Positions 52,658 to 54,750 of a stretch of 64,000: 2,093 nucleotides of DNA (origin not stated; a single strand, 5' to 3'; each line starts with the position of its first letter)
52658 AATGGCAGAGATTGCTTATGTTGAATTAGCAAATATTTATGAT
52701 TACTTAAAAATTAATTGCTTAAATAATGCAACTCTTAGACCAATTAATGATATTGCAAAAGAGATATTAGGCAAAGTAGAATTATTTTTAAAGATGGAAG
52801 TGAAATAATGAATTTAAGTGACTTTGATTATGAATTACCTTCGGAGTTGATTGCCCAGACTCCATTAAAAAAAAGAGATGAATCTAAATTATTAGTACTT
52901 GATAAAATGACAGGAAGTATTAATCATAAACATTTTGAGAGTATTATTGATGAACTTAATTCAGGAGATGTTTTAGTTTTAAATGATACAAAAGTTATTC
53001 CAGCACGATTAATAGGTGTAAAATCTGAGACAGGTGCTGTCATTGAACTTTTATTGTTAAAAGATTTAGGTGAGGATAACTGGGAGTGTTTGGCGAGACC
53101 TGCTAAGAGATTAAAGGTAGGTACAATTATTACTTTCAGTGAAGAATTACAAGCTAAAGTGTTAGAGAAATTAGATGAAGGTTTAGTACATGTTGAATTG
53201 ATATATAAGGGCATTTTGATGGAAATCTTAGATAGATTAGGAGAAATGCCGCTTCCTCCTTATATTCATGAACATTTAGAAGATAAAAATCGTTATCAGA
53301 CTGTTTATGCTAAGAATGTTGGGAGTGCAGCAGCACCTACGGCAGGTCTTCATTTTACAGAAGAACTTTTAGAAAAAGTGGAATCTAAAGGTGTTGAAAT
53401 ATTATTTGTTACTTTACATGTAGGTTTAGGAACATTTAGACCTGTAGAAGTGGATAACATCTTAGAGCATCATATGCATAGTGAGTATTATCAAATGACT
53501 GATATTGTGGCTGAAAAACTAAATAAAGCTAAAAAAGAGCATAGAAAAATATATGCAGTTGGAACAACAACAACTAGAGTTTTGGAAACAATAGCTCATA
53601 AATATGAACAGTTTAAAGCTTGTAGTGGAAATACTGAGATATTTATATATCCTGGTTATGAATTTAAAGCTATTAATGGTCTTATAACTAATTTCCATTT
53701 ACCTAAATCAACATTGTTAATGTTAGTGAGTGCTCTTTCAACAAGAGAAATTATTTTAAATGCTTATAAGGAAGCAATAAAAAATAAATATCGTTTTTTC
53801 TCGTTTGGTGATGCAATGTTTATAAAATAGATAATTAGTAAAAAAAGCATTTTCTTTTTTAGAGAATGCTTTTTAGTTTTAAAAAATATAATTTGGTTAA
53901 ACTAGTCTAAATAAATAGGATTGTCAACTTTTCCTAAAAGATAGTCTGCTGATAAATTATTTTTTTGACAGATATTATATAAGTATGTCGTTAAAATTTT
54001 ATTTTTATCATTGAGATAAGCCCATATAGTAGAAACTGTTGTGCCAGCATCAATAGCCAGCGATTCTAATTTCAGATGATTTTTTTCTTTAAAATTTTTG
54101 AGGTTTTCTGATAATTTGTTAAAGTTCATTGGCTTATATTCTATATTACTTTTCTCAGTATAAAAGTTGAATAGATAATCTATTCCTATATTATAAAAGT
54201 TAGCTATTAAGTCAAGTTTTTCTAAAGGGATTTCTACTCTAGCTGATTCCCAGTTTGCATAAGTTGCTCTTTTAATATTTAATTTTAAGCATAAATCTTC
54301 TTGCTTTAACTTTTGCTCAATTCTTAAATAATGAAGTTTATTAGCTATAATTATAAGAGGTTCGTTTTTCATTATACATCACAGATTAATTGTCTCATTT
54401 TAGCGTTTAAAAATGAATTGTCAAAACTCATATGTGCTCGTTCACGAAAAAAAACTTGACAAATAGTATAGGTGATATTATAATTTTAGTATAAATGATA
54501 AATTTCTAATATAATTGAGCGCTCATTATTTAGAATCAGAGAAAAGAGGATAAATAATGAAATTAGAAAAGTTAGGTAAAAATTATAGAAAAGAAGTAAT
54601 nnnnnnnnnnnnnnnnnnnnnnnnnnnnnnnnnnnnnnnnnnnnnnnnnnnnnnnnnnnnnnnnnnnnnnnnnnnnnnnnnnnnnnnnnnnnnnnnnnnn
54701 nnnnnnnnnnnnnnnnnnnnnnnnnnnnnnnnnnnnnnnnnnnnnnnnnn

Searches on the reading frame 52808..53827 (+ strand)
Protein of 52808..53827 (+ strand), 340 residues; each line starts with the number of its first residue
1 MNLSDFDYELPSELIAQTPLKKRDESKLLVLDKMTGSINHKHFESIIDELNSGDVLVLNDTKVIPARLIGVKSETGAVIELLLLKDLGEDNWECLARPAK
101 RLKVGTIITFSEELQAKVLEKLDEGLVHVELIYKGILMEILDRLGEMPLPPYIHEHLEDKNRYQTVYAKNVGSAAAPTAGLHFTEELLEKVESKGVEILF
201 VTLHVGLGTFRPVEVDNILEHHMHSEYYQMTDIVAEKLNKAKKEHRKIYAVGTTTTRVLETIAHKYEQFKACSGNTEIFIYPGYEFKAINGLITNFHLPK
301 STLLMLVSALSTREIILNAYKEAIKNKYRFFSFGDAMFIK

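Call 12: search_protein_families(library=pfam, proteins=[window:52808-53827:+], max_evalue=0.01)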
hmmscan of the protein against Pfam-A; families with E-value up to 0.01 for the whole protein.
window:52808-53827:+ (340 aa): 1 family
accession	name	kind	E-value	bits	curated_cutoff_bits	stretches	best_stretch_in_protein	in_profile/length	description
PF02547.20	Queuosine_synth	-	6.4e-139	463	25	1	3-339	1-322/322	Queuosine biosynthesis protein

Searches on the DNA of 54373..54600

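Call 84: search_rna_families(source=window, start=54373, end=54600, threshold=evalue, max_evalue=1)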
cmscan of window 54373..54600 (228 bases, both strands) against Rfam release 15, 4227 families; matches with E-value up to 1: 0.
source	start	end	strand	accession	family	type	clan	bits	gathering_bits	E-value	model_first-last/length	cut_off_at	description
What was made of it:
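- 54456..54534 (+): Conserved promoter and leader of copy B: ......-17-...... (54456..54484), then an imperfect 30-bp palindrome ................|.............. (54505..54534; core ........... at 54515..54525). The palindrome is a candidate operator. No Rfam match (call 84).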
